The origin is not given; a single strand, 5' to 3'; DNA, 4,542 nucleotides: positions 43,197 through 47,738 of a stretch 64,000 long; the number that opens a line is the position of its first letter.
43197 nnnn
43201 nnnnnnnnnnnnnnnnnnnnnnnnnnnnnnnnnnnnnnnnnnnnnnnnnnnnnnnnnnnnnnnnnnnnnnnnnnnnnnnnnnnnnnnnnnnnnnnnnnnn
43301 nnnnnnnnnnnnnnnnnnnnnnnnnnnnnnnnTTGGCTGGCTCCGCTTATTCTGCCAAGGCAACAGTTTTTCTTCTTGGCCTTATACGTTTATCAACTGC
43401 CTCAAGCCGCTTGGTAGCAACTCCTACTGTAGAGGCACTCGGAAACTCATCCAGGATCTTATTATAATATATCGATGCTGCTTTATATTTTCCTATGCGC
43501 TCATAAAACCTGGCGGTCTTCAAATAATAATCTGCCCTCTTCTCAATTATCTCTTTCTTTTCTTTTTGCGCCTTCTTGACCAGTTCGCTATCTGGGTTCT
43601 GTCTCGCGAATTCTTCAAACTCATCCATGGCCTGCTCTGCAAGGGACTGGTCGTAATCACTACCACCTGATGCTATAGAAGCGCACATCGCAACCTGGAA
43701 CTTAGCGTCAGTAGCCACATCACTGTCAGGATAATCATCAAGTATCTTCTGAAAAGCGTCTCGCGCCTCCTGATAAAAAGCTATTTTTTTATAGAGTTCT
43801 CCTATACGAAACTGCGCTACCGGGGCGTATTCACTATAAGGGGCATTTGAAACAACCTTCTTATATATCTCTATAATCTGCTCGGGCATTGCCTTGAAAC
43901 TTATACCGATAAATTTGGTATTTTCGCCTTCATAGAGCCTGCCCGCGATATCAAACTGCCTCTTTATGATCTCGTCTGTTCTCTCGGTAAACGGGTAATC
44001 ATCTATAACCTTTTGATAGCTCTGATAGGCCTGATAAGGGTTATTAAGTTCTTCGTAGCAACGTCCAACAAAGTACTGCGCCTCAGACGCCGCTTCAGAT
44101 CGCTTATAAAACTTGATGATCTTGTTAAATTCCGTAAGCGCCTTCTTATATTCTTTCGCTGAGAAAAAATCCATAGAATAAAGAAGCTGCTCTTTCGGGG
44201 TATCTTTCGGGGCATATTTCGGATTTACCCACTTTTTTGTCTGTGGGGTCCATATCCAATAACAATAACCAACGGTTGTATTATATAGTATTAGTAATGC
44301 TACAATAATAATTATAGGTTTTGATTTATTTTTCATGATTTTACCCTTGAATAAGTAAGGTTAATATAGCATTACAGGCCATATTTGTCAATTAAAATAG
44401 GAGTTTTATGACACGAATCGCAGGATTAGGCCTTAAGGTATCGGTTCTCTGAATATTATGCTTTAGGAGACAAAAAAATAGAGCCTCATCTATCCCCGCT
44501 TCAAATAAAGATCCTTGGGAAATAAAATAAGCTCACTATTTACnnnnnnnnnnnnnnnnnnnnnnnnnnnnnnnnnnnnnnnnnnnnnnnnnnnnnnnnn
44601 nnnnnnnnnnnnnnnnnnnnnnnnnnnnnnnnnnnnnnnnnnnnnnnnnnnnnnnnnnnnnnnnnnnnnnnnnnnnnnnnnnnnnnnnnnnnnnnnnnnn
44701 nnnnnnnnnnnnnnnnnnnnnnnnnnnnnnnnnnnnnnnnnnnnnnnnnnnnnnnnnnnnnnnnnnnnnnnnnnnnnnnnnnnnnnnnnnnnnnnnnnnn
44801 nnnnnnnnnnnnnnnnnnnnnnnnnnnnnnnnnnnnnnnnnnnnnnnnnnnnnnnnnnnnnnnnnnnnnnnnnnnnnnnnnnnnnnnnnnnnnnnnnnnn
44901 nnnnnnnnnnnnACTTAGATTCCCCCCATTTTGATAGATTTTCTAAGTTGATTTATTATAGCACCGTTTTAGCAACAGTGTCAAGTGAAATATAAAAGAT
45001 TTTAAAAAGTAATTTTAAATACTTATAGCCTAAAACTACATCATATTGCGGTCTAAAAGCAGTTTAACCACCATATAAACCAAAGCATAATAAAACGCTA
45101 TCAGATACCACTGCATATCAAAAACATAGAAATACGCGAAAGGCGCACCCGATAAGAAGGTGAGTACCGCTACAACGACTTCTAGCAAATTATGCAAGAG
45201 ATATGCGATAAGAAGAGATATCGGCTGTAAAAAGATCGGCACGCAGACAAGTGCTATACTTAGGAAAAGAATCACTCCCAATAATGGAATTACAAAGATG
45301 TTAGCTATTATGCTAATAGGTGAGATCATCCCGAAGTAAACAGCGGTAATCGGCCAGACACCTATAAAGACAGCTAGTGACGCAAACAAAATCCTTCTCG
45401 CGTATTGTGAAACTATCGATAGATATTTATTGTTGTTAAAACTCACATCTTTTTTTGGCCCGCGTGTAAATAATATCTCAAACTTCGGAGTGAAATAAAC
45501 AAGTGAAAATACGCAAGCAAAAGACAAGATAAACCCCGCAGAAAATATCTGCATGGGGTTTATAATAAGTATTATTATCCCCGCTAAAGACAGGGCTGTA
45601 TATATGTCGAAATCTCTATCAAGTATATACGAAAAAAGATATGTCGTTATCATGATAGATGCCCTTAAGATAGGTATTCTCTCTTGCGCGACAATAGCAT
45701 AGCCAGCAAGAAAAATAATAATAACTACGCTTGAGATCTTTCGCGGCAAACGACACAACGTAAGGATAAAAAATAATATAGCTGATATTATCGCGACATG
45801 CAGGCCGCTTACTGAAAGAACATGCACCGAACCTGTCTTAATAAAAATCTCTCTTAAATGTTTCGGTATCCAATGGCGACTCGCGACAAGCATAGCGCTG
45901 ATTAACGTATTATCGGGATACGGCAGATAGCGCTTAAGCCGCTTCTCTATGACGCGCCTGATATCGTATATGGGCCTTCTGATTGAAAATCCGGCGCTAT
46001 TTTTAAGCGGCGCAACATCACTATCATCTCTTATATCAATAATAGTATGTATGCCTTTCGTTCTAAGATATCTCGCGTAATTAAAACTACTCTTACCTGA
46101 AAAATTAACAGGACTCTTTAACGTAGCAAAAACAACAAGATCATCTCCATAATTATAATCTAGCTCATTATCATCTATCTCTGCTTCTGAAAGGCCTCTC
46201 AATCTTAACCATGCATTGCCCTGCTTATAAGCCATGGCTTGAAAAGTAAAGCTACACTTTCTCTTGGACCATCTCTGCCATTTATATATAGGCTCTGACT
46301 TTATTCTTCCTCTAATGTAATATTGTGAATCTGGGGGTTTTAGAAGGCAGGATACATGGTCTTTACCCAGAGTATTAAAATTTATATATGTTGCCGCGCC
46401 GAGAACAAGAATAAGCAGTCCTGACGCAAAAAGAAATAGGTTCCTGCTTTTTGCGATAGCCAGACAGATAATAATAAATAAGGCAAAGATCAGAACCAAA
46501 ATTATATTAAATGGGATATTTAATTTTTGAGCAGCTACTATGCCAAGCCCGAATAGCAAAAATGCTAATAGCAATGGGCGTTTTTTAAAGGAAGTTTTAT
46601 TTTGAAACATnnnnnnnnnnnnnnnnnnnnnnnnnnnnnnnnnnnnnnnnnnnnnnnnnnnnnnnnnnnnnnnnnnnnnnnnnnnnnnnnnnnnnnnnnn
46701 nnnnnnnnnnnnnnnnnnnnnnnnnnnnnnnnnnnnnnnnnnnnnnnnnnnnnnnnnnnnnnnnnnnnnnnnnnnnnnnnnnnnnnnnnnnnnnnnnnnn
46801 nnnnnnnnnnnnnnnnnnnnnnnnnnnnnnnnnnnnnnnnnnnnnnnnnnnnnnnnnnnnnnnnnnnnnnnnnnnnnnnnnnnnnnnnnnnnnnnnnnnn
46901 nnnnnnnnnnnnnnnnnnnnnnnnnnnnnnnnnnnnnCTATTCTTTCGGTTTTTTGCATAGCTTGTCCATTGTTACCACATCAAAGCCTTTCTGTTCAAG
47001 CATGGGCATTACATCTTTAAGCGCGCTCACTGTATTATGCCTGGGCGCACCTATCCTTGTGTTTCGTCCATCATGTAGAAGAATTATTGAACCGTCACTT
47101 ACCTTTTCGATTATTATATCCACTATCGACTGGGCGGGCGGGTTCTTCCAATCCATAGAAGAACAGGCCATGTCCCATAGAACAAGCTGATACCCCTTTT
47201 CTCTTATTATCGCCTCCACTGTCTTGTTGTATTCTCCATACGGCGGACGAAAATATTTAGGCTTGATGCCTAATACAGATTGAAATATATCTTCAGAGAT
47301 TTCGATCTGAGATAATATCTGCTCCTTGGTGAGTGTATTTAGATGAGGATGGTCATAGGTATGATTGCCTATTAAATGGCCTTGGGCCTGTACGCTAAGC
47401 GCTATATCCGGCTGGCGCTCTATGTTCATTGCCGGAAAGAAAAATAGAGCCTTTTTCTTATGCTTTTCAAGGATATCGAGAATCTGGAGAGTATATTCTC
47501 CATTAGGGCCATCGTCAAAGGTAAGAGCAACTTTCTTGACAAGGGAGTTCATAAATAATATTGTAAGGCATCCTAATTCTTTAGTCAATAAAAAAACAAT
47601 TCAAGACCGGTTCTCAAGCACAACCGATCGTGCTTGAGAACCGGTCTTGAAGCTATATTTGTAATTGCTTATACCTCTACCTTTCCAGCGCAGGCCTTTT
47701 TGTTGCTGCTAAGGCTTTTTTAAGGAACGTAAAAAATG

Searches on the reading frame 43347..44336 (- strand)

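Call 12: search_protein_families(library=pfam, proteins=[window:43347-44336:-], max_evalue=0.01)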
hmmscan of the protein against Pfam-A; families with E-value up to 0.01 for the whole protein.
window:43347-44336:- (329 aa): 12 families
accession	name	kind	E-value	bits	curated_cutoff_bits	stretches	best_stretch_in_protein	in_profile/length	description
PF13174.12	TPR_6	-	1.7e-17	63.2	26.3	2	174-205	2-33/33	Tetratricopeptide repeat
PF13428.12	TPR_14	-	8.2e-13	48.1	23.5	0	270-301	3-34/44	Tetratricopeptide repeat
PF13525.12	YfiO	-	5e-12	46.5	25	1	226-310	99-183/203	Outer membrane lipoprotein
PF07719.23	TPR_2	-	1.3e-10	40.9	27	0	174-204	3-33/34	Tetratricopeptide repeat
PF13424.12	TPR_12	-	3.1e-07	30.9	30.1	0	57-112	13-73/77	Tetratricopeptide repeat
PF13432.12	TPR_16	-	7.2e-07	30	32.7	0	265-301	28-64/65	Tetratricopeptide repeat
PF14559.12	TPR_19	-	3.2e-05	24.6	25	0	156-207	12-61/68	Tetratricopeptide repeat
PF13181.12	TPR_8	-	3.4e-05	24.1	25.7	0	268-296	1-29/34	Tetratricopeptide repeat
PF00515.34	TPR_1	-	4.9e-05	23.4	27.8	0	85-111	2-28/34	Tetratricopeptide repeat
PF13371.12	TPR_9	-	0.00021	21.6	35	0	273-311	34-72/73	Tetratricopeptide repeat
PF10602.15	RPN7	-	0.0025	17.9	29.6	1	251-301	18-69/174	26S proteasome subunit RPN7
PF13512.12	TPR_18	-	0.0081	16.8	21.9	0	189-212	119-142/145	Tetratricopeptide repeat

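Call 13: search_protein_families(library=ncbifam, proteins=[window:43347-44336:-], max_evalue=0.01)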
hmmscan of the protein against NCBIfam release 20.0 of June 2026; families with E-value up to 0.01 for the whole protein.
window:43347-44336:- (329 aa): 10 families
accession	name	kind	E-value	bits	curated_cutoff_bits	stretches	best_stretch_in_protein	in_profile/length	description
TIGR03302.1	OM_YfiO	subfamily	6.7e-28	97.8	81.4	2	153-316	51-214/239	outer membrane protein assembly factor BamD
TIGR02795.1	tol_pal_ybgF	equivalog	7.6e-26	91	90.1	3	55-120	10-75/119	tol-pal system protein YbgF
NF008068.0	PRK10803.1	equivalog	2.3e-08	34.3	383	2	152-259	160-259/263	cell division protein CpoB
NF052312.1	T9SS_PorW_SprE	equivalog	2.6e-08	33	250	1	44-197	176-315/716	type IX secretion system periplasmic lipoprotein PorW/SprE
NF053852.1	vesicle_Bd0635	exception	4.4e-07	29.8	250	1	45-120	136-211/223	CpoB-like predatory vesicle lipoprotein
NF008119.0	PRK10866.1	equivalog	1.1e-06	28.6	363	1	226-317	133-224/243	outer membrane protein assembly factor BamD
NF047507.1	TPR_BatC_Lepto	exception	0.00018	21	175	0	58-115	69-127/214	TPR repeat-containing protein BatC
NF052230.1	T9SS_PorE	exception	0.00021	19.7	600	0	167-228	86-147/648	PorE family type IX secretion system protein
NF040561.1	PrimPol_Msp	equivalog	0.0016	17.1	200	0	248-302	5-59/515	CRISPR-associated primase-polymerase type A1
NF047481.1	lipo_LIC12587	subfamily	0.0033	16.8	200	0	256-304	156-202/213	LIC12587 family lipoprotein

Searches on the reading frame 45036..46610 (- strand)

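Call 12: search_protein_families(library=pfam, proteins=[window:45036-46610:-], max_evalue=0.01)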
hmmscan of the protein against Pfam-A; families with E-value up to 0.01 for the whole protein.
window:45036-46610:- (524 aa): 2 families
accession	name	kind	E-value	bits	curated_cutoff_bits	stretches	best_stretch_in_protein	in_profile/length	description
PF03772.21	Competence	-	2.6e-53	181.5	23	1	240-518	1-267/270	Competence protein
PF13567.11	DUF4131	-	2.7e-17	63.4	31.6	1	32-197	3-163/165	Domain of unknown function (DUF4131)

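Call 13: search_protein_families(library=ncbifam, proteins=[window:45036-46610:-], max_evalue=0.01)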
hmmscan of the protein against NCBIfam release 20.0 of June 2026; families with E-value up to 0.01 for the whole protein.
window:45036-46610:- (524 aa): 4 families
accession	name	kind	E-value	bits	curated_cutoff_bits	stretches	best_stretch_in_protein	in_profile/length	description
TIGR00361.1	ComEC_Rec2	equivalog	6.9e-32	110.4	190.05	1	165-484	72-371/663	DNA internalization-related competence protein ComEC/Rec2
TIGR00360.1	ComEC_N-term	subfamily_domain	1.8e-22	80.4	36.5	1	262-448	2-168/171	ComEC/Rec2-related protein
NF045979.1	ComEC_MAG0480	equivalog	1.7e-17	63.3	150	1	246-482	207-424/461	MAG0480 family ComEC-like protein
NF008580.0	PRK11539.1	equivalog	2.4e-16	59.2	969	1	220-488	186-448/758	ComEC family protein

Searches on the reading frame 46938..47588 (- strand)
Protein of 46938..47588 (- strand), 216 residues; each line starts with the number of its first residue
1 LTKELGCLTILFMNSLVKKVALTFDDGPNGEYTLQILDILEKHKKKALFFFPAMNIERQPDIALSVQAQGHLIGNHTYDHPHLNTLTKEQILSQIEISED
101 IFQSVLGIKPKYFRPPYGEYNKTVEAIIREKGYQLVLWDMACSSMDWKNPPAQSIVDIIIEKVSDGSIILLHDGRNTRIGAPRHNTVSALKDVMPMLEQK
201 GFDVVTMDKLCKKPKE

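Call 12: search_protein_families(library=pfam, proteins=[window:46938-47588:-], max_evalue=0.01)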
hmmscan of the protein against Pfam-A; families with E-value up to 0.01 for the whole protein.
window:46938-47588:- (216 aa): 5 families
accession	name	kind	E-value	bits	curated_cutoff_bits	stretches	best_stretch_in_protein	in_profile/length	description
PF01522.26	Polysacc_deac_1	-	3e-38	131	23.1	1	18-136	7-124/124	Polysaccharide deacetylase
PF03065.20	Glyco_hydro_57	-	9.9e-11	41.9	21.2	1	76-150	108-183/291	Glycosyl hydrolase family 57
PF10096.14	DUF2334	-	0.0015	18.6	26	1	66-143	62-150/203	Uncharacterized protein conserved in bacteria (DUF2334)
PF03698.18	UPF0180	-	0.0029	18.2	25.4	0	189-209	8-28/77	Uncharacterised protein family (UPF0180)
PF04748.18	Polysacc_deac_2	-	0.0051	16.4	27.5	0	174-210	175-211/212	Divergent polysaccharide deacetylase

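Call 13: search_protein_families(library=ncbifam, proteins=[window:46938-47588:-], max_evalue=0.01)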
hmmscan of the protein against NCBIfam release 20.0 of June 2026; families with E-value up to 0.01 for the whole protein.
window:46938-47588:- (216 aa): 11 families
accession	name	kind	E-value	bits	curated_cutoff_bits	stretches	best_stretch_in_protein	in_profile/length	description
TIGR02764.1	spore_ybaN_pdaB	equivalog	2.6e-50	170.8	237.4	1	18-210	6-190/191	polysaccharide deacetylase family sporulation protein PdaB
NF045821.1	PgAcgDacpgdA1_Bac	equivalog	2.7e-44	151.1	400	1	19-213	89-277/282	peptidoglycan-N-acetylglucosamine deacetylase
TIGR04243.1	nodulat_NodB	equivalog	1.1e-39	136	240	1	18-204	2-193/197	chitooligosaccharide deacetylase NodB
TIGR02884.1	spore_pdaA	equivalog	2.9e-38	131.8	298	1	14-210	33-223/224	delta-lactam-biosynthetic de-N-acetylase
NF045820.1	PgAcgDacpgdA_Strep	equivalog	4.9e-38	131.1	800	1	17-211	267-448/463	peptidoglycan-N-acetylglucosamine deacetylase PgdA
TIGR02873.1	spore_ylxY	hypoth_equivalog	5.1e-36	124.3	391.5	1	20-210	87-266/268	probable sporulation protein, polysaccharide deacetylase family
NF045822.1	PgAcgDacpgdA2_Bac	equivalog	1.8e-25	89.8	400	1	14-205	65-256/274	peptidoglycan-N-acetylglucosamine deacetylase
TIGR03006.1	pepcterm_polyde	equivalog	4.3e-11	42.4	276.2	1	33-133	36-139/272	XrtA system polysaccharide deacetylase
TIGR03938.2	deacetyl_PgaB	equivalog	4.5e-06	25.2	321.9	0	89-137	181-229/621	poly-beta-1,6-N-acetyl-D-glucosamine N-deacetylase PgaB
NF050820.1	PolSacchBiosHfsH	equivalog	0.00032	20.5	400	1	20-128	36-151/249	oligosaccharide deacetylase HfsH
TIGR03212.1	uraD_N-term-dom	equivalog_domain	0.0047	16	424.6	1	46-133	92-178/297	allantoinase PuuE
